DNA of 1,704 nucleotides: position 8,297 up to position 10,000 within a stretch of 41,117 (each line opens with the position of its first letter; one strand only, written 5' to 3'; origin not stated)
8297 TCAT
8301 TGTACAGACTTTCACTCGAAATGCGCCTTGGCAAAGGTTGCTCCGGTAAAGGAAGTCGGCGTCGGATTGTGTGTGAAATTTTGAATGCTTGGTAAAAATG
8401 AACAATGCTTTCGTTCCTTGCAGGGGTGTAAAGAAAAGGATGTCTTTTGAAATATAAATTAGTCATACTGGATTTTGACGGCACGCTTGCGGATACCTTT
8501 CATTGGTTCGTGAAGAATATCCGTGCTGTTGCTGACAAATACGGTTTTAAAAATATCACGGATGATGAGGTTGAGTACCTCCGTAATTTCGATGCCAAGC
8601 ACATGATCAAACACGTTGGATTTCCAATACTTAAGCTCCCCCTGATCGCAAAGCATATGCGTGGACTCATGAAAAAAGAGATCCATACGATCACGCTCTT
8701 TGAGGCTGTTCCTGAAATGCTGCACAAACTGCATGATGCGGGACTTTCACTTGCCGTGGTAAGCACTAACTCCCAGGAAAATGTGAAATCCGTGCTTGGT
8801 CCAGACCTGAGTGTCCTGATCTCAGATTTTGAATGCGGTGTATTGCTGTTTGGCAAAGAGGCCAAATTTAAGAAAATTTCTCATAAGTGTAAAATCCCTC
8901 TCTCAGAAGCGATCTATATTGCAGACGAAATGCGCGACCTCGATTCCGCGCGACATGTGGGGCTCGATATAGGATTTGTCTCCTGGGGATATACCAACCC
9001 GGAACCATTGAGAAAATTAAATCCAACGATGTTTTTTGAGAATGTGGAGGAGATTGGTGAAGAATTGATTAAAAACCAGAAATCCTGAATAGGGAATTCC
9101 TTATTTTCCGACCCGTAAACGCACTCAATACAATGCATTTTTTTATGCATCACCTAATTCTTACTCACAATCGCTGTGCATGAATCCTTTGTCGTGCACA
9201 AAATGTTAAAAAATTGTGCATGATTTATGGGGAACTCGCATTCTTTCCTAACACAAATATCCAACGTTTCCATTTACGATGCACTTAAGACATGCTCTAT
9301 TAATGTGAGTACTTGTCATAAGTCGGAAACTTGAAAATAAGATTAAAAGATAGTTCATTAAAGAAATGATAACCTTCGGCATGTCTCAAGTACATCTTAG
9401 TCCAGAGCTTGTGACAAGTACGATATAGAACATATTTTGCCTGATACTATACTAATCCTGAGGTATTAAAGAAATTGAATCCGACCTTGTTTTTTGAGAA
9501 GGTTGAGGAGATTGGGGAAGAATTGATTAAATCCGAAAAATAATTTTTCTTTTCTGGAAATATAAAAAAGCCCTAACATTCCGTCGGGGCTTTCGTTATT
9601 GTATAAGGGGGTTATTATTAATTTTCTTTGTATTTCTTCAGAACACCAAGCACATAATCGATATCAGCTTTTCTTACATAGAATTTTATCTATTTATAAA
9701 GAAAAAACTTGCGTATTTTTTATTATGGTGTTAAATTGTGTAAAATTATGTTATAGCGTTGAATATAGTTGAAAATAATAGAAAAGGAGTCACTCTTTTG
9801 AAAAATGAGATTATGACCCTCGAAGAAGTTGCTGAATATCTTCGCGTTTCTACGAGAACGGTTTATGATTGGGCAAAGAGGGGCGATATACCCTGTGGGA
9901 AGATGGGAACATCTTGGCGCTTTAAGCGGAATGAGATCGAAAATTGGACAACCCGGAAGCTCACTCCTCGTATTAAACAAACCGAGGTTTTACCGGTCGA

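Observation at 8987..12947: Convergent HAD/kbl junction is split by two inserts around a miniature foreign copy of the 'empty' junction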

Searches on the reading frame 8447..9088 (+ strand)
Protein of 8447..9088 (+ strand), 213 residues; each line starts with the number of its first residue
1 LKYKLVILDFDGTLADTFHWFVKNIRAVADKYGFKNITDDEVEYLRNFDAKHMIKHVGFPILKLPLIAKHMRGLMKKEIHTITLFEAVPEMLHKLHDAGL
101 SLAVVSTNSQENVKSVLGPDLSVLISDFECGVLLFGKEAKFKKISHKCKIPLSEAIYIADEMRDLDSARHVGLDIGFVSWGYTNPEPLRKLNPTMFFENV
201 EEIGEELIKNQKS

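Call 9: search_protein_families(library=pfam, proteins=[window:8447-9088:+])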
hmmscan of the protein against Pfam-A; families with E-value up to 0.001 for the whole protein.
window:8447-9088:+ (213 aa): 5 families
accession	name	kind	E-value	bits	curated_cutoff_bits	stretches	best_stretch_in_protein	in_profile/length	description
PF13419.12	HAD_2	-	5.2e-25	89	23.8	1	6-175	1-175/178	Haloacid dehalogenase-like hydrolase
PF00702.32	Hydrolase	-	8.4e-10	39.8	26.4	1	3-172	1-191/191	haloacid dehalogenase-like hydrolase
PF12710.13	HAD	-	5.9e-05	24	27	1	6-169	1-189/189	haloacid dehalogenase-like hydrolase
PF12689.13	Acid_PPase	-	5.9e-05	23.4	27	0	74-185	36-157/169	Acid Phosphatase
PF13242.12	Hydrolase_like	-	0.00064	20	22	0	141-202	10-74/75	HAD-hyrolase-like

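Call 10: find_related_loci(query=window:8447-9088:+, collection=genome_contigs, flank=10000)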
Query window:8447-9088:+ (213 aa) in genome_contigs; peptide patterns used: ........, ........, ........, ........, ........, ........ (x = any residue, [..] = any of these).
62 stretches matched a pattern; 5 encode a relative of the query (tblastn E <= 1e-3); 5 distinct loci.
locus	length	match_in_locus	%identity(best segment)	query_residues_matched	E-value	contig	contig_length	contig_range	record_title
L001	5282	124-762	94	1-213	1e-138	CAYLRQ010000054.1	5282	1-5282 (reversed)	MAG TPA_asm: uncultured archaeon isolate binchicken_co355_191 genome assembly, contig: NODE_15551_length_5282_cov_21.484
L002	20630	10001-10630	92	1-210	2e-131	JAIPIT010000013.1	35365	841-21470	MAG: Candidatus Neomarinimicrobiota bacterium isolate Tobar13.5m-G80 Tobar13-5m-C1339, whole genome shotgun sequence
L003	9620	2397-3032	81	1-212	1e-117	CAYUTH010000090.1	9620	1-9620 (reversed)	MAG TPA_asm: uncultured Candidatus Cloacimonadota bacterium isolate SRP178699_co1_21 genome assembly, contig: NODE_9861_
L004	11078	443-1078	80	1-212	1e-116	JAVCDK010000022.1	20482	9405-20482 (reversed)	MAG: Candidatus Celaenobacter antarcticus isolate MAG_3300025698_8 Ga0208771_1000657, whole genome shotgun sequence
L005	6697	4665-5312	20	1-209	7e-5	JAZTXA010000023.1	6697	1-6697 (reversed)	MAG: Eubacteriales bacterium isolate T1900045331_YK20190020.MAGScoT_cleanbin_000029 SGB_6529_k141_184239, whole genome s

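Call 22: search_protein_families(library=pfam, proteins=[L001:1416-2387:+, L001:2402-5185:-, L002:10722-11306:+, L002:11303-12073:+, L003:3309-3704:+, L003:3724-4665:+, L004:1262-2995:+], max_evalue=0.01)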
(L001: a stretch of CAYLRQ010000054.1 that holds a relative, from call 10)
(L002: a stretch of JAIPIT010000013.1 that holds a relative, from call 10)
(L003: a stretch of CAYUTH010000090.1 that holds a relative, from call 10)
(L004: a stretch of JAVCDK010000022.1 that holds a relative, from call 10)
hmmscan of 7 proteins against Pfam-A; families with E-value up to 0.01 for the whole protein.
L001:1416-2387:+ (323 aa): 0 families

L001:2402-5185:- (927 aa): 3 families
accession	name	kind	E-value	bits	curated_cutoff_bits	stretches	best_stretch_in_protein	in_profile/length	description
PF01555.25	N6_N4_Mtase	-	8.8e-25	88.4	26.7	3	358-636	2-210/221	DNA methylase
PF01170.24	UPF0020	-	8.7e-13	48.8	22.3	1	587-635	7-56/197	RMKL-like, methyltransferase domain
PF05175.20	MTS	-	0.00014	21.9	23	0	330-376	73-118/170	Methyltransferase small domain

L002:10722-11306:+ (194 aa): 2 families
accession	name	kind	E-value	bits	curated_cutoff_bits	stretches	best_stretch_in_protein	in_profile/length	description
PF11605.14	Vps36_ESCRT-II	-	0.0011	19.6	24.1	1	93-138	29-80/92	Vacuolar protein sorting protein 36 Vps36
PF04283.17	CheF-arch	-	0.0081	16.4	25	0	91-155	16-84/218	Chemotaxis signal transduction system protein F from archaea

L002:11303-12073:+ (256 aa): 1 family
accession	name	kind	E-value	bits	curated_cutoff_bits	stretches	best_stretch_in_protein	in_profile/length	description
PF12686.12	DUF3800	-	3.5e-12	47.7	21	1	5-214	2-147/149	Protein of unknown function (DUF3800)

L003:3309-3704:+ (131 aa): 0 families

L003:3724-4665:+ (313 aa): 2 families
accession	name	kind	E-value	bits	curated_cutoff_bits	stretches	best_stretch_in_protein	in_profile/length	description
PF01180.27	DHO_dh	-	1.5e-07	31.4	27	1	175-286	152-267/291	Dihydroorotate dehydrogenase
PF03060.21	NMO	-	0.00023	21.1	28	1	245-286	181-220/331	Nitronate monooxygenase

L004:1262-2995:+ (577 aa): 0 families

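Call 23: search_protein_families(library=padloc, proteins=[L001:1416-2387:+, L001:2402-5185:-, L002:10722-11306:+, L002:11303-12073:+, L003:3309-3704:+, L003:3724-4665:+, L004:1262-2995:+], max_evalue=0.01)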
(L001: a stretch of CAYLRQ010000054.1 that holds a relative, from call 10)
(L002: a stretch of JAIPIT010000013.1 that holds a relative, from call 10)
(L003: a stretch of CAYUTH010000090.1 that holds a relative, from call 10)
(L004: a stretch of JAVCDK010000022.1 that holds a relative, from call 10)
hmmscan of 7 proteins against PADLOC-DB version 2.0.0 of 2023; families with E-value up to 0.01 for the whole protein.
L001:1416-2387:+ (323 aa): 9 families
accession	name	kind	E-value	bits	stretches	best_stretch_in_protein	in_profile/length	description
PDLC01460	Cas9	-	1.5e-08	31.3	1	151-298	466-607/901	"CAS-II-A,CAS-II-B,CAS-II-C; effector__SPE"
PDLC01256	Cas9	-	1.1e-06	25.8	1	159-248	484-571/711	"CAS-II-A,CAS-II-B,CAS-II-C; effector__SPE"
PDLC00975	Cas9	-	1.9e-06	24.4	1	166-257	574-668/1120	Cas9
PDLC00973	Cas9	-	5.6e-06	23.1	1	173-248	587-667/830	CRISPR subtype II RNA-guided endonuclease Cas9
PDLC01580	Cas9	-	1.9e-05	20.9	1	194-247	828-881/1329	"CAS-II-A,CAS-II-B,CAS-II-C; effector__SPE"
PDLC00335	PtuB1|PtuB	-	0.00028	18.5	1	187-242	47-104/214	Unknown function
PDLC00345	PtuB1|PtuB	-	0.00033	18.2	1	182-239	45-104/223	Unknown function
PDLC00325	PtuB1|PtuB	-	0.0019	15.9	1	188-240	51-105/213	Unknown function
PDLC00350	PtuB1|PtuB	-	0.0069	14.3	1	204-241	65-104/224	Unknown function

L001:2402-5185:- (927 aa): 35 families (the best 25 are shown)
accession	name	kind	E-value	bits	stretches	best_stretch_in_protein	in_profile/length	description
PDLC03389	MTase_II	-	1.7e-83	278.9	1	125-521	45-444/445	Type II methyltransferase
PDLC03224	MTase_II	-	8.5e-45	151.5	2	120-500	51-451/481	Type II methyltransferase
PDLC03322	MTase_II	-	4.7e-29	99.5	2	160-494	63-401/446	Type II methyltransferase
PDLC03362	MTase_II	-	7.1e-29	98.9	2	163-495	71-402/438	Type II methyltransferase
PDLC03325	MTase_II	-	7.9e-24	82.1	2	561-712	44-183/426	Type II methyltransferase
PDLC03353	MTase_II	-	3.5e-23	80.5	2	346-635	18-236/260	Type II methyltransferase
PDLC03306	MTase_II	-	6.9e-20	69.4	1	124-507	18-403/422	Type II methyltransferase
PDLC03364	MTase_II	-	2.6e-19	67.4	2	135-395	31-278/380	Type II methyltransferase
PDLC03239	MTase_II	-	4e-19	66.6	2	582-834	65-319/442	Type II methyltransferase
PDLC03387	MTase_II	-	9.7e-19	65.6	2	785-815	16-46/289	Type II methyltransferase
PDLC03380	MTase_II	-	4.6e-18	63.6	2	582-656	31-105/393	Type II methyltransferase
PDLC03377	MTase_II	-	4.1e-17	59.9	2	146-402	105-362/504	Type II methyltransferase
PDLC03371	MTase_II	-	3.6e-15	54.2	2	784-894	14-113/260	Type II methyltransferase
PDLC03350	MTase_II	-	6.6e-15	53.3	2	353-634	72-280/312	Type II methyltransferase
PDLC04134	mad2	-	3.8e-12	43.8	1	593-642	276-326/492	mads_2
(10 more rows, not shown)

L002:10722-11306:+ (194 aa): 0 families

L002:11303-12073:+ (256 aa): 0 families

L003:3309-3704:+ (131 aa): 0 families

L003:3724-4665:+ (313 aa): 0 families

L004:1262-2995:+ (577 aa): 0 families

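Call 25: find_related_loci(query=A1, collection=metagenome_contigs, flank=10000)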
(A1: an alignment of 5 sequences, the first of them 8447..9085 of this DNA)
Query A1 (213 aa) in metagenome_contigs; peptide patterns used: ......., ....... (x = any residue, [..] = any of these).
600 stretches matched a pattern (row limit reached: there are more); 4 encode a relative of the query (tblastn E <= 1e-3); 4 distinct loci.
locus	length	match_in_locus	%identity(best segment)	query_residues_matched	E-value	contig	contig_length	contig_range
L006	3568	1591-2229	98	1-213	3e-147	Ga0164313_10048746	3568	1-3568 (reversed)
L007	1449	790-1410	86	1-207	3e-131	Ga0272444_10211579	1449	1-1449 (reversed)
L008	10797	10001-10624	81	1-208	4e-118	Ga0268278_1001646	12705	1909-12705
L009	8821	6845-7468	82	1-208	5e-117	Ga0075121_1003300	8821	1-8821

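Call 45: find_homologous_proteins(query=window:8447-9088:+, max_evalue=1e-40)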
Query window:8447-9088:+ (213 aa): 128 proteins with E <= 1e-40 among 416 candidates; the best 120 are listed.
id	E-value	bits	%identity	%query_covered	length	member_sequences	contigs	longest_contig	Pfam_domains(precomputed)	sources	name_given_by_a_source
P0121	3.7e-134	463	97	100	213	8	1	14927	PF13419.13,PF00702.33,PF12710.14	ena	-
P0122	3.1e-132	457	95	100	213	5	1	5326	PF13419.13,PF00702.33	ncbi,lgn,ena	-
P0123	1.3e-121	422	87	99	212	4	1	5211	PF13419.13,PF12689.14,PF00702.33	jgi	-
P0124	3.8e-120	417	90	97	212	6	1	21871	PF13419.13,PF00702.33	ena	-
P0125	7.2e-115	400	86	97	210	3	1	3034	PF13419.13,PF12689.14,PF00702.33,PF12710.14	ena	-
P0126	5.3e-112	391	81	100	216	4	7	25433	PF13419.13,PF00702.33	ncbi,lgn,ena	-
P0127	1.8e-111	389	79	100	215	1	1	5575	PF13419.13,PF12689.14,PF00702.33,PF12710.14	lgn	-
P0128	7.8e-110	384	82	98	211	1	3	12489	PF13419.13,PF12689.14,PF00702.33,PF12710.14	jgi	-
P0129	1.8e-108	379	80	99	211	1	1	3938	PF13419.13,PF12689.14,PF00702.33,PF12710.14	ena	-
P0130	3.6e-108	378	80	99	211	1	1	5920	PF13419.13,PF12689.14,PF00702.33,PF12710.14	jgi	-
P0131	3.2e-107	375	79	100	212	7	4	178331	PF13419.13,PF00702.33,PF12710.14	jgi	-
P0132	3.4e-107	375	80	97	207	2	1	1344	PF13419.13,PF00702.33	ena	-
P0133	1.0e-102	360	76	97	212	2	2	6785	PF13419.13,PF00702.33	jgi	-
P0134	5.4e-101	355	78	97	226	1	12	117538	PF13419.13,PF00702.33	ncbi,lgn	-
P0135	3.6e-99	349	75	96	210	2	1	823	PF13419.13,PF00702.33,PF12710.14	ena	-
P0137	2.9e-90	320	69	100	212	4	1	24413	PF13419.13,PF00702.33,PF12710.14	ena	-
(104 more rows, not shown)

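Call 47: find_encoding_contigs(protein=P0124, flank=8000, max_places=4)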
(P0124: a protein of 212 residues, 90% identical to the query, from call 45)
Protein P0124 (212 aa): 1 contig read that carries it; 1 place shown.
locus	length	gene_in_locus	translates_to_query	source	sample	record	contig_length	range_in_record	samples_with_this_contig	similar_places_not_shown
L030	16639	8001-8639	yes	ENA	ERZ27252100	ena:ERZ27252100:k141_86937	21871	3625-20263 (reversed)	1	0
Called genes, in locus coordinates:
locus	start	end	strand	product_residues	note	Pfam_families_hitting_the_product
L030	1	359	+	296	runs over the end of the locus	-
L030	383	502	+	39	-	-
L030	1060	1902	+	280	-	PF10418:DHODB_Fe-S_bind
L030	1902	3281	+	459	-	PF00070:Pyr_redox (faint), PF14691:Fer4_20, PF00890:FAD_binding_2 (faint), PF07992:Pyr_redox_2, PF13450:NAD_binding_8 (weak), PF13738:Pyr_redox_3 (faint)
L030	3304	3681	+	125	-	PF00571:CBS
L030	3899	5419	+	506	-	PF01841:Transglut_core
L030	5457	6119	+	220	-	-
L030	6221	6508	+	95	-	PF02604:PhdYeFM_antitox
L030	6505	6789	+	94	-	PF05016:ParE_toxin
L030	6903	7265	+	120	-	PF11964:SpoIIAA-like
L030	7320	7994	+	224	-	PF01209:Ubie_methyltran (weak), PF02353:CMAS, PF13489:Methyltransf_23, PF07021:MetW, PF13847:Methyltransf_31, PF08241:Methyltransf_11, PF08242:Methyltransf_12, PF13649:Methyltransf_25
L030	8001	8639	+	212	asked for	PF00702:Hydrolase, PF13419:HAD_2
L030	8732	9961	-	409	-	PF00155:Aminotran_1_2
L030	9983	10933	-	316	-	PF01073:3Beta_HSD (weak), PF01370:Epimerase, PF02719:Polysacc_synt_2 (weak), PF04321:RmlD_sub_bind, PF16363:GDP_Man_Dehyd, PF07993:NAD_binding_4 (weak)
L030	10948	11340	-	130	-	PF01648:ACPS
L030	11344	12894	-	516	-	PF01225:Mur_ligase, PF08245:Mur_ligase_M, PF02875:Mur_ligase_C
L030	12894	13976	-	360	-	PF02388:FemAB, PF13480:Acetyltransf_6, PF02388:FemAB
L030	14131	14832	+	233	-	PF00160:Pro_isomerase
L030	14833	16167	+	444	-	PF01555:N6_N4_Mtase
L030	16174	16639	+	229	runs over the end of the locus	PF18643:RE_BsaWI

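Call 48: find_encoding_contigs(protein=P0123, flank=8000, max_places=4)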
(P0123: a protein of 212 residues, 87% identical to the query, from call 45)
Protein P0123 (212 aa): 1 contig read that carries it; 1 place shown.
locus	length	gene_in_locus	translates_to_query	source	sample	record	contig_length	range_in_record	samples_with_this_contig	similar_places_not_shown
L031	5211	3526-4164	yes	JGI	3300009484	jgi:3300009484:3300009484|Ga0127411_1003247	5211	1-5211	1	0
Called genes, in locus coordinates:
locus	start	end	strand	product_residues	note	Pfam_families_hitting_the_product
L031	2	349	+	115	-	?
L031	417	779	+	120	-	PF11964:SpoIIAA-like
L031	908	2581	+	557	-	PF02743:dCache_1 (weak), PF07536:HWE_HK, PF07568:HisKA_2, PF02518:HATPase_c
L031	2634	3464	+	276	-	PF00753:Lactamase_B, PF23023:Anti-Pycsar_Apyc1 (weak), PF12706:Lactamase_B_2 (weak)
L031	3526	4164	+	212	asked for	PF00702:Hydrolase, PF12689:Acid_PPase (faint), PF13419:HAD_2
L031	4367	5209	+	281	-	?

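Call 49: find_encoding_contigs(protein=P0128, flank=8000, max_places=4)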
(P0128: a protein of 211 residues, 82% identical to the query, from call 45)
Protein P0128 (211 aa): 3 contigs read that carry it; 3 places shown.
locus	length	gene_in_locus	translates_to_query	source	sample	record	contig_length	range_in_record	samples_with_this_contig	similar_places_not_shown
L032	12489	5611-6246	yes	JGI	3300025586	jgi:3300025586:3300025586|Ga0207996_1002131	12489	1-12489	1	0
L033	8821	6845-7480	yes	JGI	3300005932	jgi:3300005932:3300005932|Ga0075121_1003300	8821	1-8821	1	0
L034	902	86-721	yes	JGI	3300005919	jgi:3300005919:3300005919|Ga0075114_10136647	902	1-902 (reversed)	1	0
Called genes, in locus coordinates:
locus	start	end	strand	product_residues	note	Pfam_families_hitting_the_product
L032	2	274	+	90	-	PF11964:SpoIIAA-like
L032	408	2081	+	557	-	PF02743:dCache_1, PF07536:HWE_HK, PF07568:HisKA_2, PF13581:HATPase_c_2 (weak), PF02518:HATPase_c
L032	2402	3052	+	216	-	PF12728:HTH_17, PF00359:PTS_EIIA_2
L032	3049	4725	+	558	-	PF00999:Na_H_Exchanger, PF00571:CBS (faint)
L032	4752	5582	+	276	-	PF23023:Anti-Pycsar_Apyc1 (weak), PF00753:Lactamase_B, PF12706:Lactamase_B_2 (weak)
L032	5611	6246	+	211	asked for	PF00702:Hydrolase, PF12689:Acid_PPase (faint), PF12710:HAD (faint), PF13419:HAD_2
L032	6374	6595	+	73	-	-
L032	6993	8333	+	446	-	-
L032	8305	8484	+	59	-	-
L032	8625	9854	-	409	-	PF00155:Aminotran_1_2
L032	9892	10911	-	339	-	PF26549:Tricorn_N (faint), PF07676:PD40 (faint)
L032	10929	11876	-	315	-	PF01073:3Beta_HSD (weak), PF01370:Epimerase, PF02719:Polysacc_synt_2 (weak), PF04321:RmlD_sub_bind, PF16363:GDP_Man_Dehyd, PF07993:NAD_binding_4 (weak)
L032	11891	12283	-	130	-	PF01648:ACPS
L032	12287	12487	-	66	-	?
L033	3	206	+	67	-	?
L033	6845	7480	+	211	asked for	PF00702:Hydrolase, PF12689:Acid_PPase (faint), PF12710:HAD (faint), PF13419:HAD_2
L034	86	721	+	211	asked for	PF00702:Hydrolase, PF12689:Acid_PPase (faint), PF12710:HAD (faint), PF13419:HAD_2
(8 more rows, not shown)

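Call 50: find_encoding_contigs(protein=P0137, flank=8000, max_places=4)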
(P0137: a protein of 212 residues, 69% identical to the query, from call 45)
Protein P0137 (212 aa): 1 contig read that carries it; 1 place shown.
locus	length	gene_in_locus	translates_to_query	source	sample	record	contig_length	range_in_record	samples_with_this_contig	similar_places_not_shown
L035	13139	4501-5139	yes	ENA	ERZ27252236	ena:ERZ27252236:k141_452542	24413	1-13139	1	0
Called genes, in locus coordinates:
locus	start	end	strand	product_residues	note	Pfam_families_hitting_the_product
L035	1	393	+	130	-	?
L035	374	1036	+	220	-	PF02525:Flavodoxin_2 (faint)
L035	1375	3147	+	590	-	PF00939:Na_sulph_symp, PF03600:CitMHS, PF02080:TrkA_C, PF00939:Na_sulph_symp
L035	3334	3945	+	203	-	PF02535:Zip (faint)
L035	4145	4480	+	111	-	-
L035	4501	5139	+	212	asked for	PF00702:Hydrolase, PF12710:HAD (weak), PF13419:HAD_2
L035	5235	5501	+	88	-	PF01022:HTH_5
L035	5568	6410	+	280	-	PF10418:DHODB_Fe-S_bind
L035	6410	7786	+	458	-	PF14691:Fer4_20, PF02826:2-Hacid_dh_C (faint), PF00070:Pyr_redox (faint), PF00890:FAD_binding_2 (faint), PF01266:DAO (faint), PF07992:Pyr_redox_2, PF13450:NAD_binding_8 (weak), PF13738:Pyr_redox_3 (faint)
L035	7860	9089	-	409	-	PF00155:Aminotran_1_2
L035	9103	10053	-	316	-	PF01073:3Beta_HSD (weak), PF01370:Epimerase, PF02719:Polysacc_synt_2 (weak), PF04321:RmlD_sub_bind, PF16363:GDP_Man_Dehyd, PF07993:NAD_binding_4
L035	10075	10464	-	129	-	PF01648:ACPS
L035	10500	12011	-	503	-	PF01225:Mur_ligase, PF08245:Mur_ligase_M, PF02875:Mur_ligase_C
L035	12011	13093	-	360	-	PF02388:FemAB, PF13480:Acetyltransf_6, PF02388:FemAB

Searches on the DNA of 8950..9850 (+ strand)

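Call 39: search_rna_families(source=window, start=8950, end=9850, threshold=evalue, max_evalue=5)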
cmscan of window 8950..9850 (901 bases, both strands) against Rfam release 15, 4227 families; matches with E-value up to 5: 7.
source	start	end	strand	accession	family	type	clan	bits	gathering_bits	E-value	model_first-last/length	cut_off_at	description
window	9514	9606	+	RF00121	MicC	Gene; sRNA;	-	26.9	90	0.12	1-123/123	no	MicC RNA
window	9544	9597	+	RF00262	sar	Gene; antisense;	-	18.8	43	0.73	1-68/68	no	sar RNA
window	9084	9228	-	RF02933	ARRPOF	Gene; sRNA;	-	17.9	127.2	0.071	1-256/256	no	ARRPOF RNA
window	9314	9402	-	RF01860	Afu_455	Gene; snRNA; snoRNA; CD-box;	-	17.5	48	3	1-92/92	no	A. fumigatus snoRNA Afu_455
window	9134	9154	-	RF01083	UPD-PK2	Cis-reg;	-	17.5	32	3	1-21/21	no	Pseudoknot of upstream pseudoknot domain (UPD) of the 3'UTR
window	9642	9728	-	RF04147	MIR6224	Gene; miRNA;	-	15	171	3.7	49-132/176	no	MIR6224 microRNA precursor family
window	9027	9079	-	RF00228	IRES_HepA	Cis-reg; IRES;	-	9.1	55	4.3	1-572/572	no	Hepatitis A virus internal ribosome entry site (IRES)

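Call 59: search_dna_similar(query=window:9089-9700:+, collection=plasmids, mode=distant, max_evalue=0.001, max_rows=5)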
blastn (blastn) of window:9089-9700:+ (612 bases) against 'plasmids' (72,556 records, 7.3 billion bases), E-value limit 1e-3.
No match.

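Call 60: search_dna_similar(query=window:9089-9700:+, collection=phages, mode=distant, max_evalue=0.001, max_rows=5)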
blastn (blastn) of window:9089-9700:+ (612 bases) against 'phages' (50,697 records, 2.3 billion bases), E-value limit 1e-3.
No match.

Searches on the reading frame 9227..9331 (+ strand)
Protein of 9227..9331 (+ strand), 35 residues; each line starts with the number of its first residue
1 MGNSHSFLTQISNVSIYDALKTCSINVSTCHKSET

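Call 90: search_protein_representatives(protein=window:9227-9331:+)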
Query: 35 residues. Proteins with E-value up to 0.001 (for the whole library): 0; up to 1e-10: 0; up to 1e-30: 0. The best 0 are listed.
